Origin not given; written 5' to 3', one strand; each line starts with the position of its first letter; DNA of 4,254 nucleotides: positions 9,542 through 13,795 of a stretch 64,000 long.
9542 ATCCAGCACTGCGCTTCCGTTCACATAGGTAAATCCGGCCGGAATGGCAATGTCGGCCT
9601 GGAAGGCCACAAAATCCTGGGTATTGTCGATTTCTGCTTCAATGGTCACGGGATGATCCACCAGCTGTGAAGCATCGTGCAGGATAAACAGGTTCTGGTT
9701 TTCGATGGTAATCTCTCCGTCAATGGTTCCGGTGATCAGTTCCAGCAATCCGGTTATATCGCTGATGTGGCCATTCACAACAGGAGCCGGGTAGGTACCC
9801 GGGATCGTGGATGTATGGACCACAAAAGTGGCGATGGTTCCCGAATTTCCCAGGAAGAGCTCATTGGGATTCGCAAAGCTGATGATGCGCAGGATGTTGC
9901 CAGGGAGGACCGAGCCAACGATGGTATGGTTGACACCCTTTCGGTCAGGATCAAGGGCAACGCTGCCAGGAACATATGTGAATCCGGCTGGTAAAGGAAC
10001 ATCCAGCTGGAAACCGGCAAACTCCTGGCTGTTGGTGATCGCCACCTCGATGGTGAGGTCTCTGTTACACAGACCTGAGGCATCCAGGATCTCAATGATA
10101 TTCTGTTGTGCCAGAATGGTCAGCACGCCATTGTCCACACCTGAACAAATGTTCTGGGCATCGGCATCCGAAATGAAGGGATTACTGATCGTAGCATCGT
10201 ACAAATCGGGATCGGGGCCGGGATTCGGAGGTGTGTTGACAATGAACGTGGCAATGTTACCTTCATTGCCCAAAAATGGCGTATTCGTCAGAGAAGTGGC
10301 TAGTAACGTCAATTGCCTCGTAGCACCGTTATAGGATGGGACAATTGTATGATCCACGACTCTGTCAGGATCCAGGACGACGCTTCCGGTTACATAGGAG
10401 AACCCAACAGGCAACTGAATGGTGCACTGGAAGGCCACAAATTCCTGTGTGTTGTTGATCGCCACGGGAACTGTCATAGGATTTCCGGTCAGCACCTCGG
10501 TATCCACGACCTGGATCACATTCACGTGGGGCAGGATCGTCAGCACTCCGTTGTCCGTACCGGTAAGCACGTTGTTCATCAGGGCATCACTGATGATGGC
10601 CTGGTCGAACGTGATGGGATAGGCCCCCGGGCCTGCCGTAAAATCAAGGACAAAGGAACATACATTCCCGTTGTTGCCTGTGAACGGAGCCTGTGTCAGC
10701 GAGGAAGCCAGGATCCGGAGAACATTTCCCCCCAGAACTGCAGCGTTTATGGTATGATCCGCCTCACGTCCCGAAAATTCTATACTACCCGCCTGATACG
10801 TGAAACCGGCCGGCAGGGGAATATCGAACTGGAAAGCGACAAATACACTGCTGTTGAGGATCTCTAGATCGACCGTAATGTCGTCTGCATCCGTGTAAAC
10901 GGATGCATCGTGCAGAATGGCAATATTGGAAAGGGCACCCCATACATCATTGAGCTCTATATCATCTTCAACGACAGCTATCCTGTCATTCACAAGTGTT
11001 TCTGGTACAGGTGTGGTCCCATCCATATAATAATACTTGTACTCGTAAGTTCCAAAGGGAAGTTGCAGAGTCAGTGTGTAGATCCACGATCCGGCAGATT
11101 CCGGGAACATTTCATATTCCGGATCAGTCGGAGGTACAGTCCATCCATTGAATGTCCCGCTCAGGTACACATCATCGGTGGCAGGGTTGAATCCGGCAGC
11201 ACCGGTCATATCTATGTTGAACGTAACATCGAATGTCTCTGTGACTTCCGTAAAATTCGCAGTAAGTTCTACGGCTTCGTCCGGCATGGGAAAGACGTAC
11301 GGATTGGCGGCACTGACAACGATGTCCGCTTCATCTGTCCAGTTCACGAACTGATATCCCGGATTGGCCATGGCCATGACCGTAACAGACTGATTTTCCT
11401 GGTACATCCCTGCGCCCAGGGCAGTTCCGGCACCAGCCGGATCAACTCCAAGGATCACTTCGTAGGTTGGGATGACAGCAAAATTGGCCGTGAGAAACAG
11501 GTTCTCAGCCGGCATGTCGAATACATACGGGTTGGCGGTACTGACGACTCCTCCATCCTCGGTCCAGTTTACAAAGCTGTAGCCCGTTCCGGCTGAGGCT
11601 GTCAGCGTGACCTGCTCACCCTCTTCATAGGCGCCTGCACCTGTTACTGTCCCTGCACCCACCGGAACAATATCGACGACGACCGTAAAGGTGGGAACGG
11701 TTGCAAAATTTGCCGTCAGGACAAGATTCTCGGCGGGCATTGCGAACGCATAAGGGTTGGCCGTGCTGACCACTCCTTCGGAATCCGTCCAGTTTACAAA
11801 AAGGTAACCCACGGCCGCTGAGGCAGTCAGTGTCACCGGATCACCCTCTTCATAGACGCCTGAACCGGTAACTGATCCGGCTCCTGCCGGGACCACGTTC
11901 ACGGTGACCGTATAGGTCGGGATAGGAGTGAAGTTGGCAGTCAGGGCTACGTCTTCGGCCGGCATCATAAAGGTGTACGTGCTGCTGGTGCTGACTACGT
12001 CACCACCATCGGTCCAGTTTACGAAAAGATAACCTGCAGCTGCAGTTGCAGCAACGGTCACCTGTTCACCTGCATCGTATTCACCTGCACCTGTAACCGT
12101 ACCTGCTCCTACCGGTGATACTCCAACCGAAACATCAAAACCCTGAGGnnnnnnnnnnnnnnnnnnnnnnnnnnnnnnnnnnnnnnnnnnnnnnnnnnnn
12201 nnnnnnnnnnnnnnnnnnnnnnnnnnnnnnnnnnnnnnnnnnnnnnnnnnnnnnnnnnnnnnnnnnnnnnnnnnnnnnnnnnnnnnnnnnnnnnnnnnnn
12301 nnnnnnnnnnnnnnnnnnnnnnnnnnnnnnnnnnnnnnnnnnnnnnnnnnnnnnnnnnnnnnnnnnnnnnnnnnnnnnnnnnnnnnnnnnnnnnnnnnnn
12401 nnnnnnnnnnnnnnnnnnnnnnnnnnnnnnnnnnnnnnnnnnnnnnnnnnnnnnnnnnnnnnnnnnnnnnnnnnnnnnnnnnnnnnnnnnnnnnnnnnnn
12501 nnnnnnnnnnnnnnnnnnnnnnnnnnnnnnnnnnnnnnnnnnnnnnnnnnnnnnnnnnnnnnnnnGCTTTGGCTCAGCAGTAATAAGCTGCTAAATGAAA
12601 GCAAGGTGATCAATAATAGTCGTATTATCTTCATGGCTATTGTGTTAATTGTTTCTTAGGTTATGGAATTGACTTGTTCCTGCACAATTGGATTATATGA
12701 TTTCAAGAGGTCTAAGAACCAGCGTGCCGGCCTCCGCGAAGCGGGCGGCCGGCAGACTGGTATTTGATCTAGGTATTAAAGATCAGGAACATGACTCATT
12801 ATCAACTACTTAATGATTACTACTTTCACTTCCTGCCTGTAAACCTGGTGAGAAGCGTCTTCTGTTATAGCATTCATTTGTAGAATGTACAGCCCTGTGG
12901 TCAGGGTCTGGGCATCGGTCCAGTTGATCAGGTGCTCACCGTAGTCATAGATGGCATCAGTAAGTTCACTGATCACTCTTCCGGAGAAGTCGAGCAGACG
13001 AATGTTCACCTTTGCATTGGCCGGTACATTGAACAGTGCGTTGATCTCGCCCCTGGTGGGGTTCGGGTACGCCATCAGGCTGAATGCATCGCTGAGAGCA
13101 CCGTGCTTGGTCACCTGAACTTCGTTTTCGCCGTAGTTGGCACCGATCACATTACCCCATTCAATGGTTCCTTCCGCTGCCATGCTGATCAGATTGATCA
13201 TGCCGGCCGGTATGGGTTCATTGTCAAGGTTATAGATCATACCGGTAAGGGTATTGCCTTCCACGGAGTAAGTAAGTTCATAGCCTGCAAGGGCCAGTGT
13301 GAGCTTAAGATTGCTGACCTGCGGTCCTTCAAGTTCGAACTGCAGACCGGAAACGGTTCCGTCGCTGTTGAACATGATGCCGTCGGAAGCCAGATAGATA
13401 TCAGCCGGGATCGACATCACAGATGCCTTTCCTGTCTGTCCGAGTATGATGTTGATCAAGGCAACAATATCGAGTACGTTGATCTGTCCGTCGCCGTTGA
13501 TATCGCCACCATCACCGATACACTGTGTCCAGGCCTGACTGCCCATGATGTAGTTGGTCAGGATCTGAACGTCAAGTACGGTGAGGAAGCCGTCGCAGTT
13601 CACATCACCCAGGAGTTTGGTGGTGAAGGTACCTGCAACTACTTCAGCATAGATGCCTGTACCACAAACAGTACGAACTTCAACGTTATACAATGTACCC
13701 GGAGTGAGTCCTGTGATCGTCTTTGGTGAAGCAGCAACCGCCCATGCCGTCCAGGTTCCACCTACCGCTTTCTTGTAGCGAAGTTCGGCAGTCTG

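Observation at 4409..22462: Adjacent giant T9SS cargo genes: a five-cohesin scaffoldin-like protein next to a dockerin-bearing 3218-aa protein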

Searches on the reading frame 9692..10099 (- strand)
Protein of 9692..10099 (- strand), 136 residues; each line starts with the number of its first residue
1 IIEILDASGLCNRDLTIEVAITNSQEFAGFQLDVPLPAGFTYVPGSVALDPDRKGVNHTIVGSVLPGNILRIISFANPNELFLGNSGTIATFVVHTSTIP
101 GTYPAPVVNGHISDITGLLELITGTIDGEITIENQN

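Call 12: search_protein_families(library=pfam, proteins=[window:9692-10099:-], max_evalue=10)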
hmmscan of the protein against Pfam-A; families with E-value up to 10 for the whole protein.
window:9692-10099:- (136 aa): 2 families
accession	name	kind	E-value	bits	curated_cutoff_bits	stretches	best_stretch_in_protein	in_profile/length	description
PF02740.20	Colipase_C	-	0.22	12.2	23.7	1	9-24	21-37/44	Colipase, C-terminal domain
PF17973.7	bMG10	-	0.31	11.6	26.2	1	14-43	29-58/131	Bacterial Alpha-2-macroglobulin MG10 domain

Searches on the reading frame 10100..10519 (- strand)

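Call 12: search_protein_families(library=pfam, proteins=[window:10100-10519:-], max_evalue=10)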
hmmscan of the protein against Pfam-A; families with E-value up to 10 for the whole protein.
window:10100-10519:- (140 aa): 2 families
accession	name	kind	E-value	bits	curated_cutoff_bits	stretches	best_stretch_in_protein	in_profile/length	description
PF23033.1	DUF7034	-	0.0063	17.1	27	1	17-45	53-81/119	Domain of unknown function (DUF7034)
PF00963.24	Cohesin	-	0.037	14.6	24.1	1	4-92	5-97/139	Cohesin domain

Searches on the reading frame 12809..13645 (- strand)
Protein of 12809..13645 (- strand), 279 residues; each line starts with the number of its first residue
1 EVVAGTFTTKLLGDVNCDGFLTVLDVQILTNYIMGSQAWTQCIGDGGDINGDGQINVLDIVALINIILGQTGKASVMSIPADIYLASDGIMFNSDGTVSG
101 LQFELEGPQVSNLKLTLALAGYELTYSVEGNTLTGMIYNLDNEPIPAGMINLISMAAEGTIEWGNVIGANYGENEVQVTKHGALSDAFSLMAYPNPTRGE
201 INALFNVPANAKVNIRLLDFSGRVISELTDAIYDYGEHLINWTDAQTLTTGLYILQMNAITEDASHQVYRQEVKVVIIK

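Call 64: predict_structure(alignment_id=A3)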
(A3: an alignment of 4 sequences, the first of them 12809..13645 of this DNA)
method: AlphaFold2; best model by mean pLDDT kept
length: 279 residues; sequences in the alignment: 4
mean_pLDDT: 47.3   pTM: 0.37
mean pLDDT of the five models: 47.3, 41.4, 40.9, 40.8, 38.8
residues with pLDDT >= 90: 0; 70-90: 47; 50-70: 72; < 50: 160
segments of 3 or more residues with pLDDT < 50: 1-94, 96-102, 104-106, 112-120, 142-185
pLDDT, mean of each block of 10 residues (from residue 1): 22 28 35 32 29 32 32 26 35 44 49 47 56 52 44 32 29 26 49 62 74 80 77 74 62 74 63 61
secondary structure, 60 per line:
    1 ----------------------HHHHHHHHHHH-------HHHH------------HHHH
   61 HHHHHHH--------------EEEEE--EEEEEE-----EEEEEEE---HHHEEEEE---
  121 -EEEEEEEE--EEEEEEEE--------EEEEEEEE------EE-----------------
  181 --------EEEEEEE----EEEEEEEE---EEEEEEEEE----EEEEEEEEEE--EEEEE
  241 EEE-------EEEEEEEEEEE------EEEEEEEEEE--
elements in order: H23-33 H41-44 H57-67 E82-86 E89-94 E100-106 E113-117 E122-129 E132-139 E148-155 E189-195 E200-207 E211-219 E224-233 E236-243 E251-261 E268-277

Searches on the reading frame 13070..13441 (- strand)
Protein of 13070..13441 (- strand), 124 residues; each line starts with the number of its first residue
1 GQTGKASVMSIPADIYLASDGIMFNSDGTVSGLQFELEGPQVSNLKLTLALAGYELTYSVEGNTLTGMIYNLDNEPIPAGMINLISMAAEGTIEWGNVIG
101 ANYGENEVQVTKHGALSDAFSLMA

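Call 12: search_protein_families(library=pfam, proteins=[window:13070-13441:-], max_evalue=10)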
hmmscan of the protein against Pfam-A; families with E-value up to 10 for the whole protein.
window:13070-13441:- (124 aa): 2 families
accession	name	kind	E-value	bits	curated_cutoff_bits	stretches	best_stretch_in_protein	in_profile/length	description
PF04265.19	TPK_B1_binding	-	0.11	12.6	22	1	57-83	20-46/67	Thiamin pyrophosphokinase, vitamin B1 binding domain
PF07660.19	STN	-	0.2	11.9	28.4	1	47-66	29-48/52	Secretin and TonB N terminus short domain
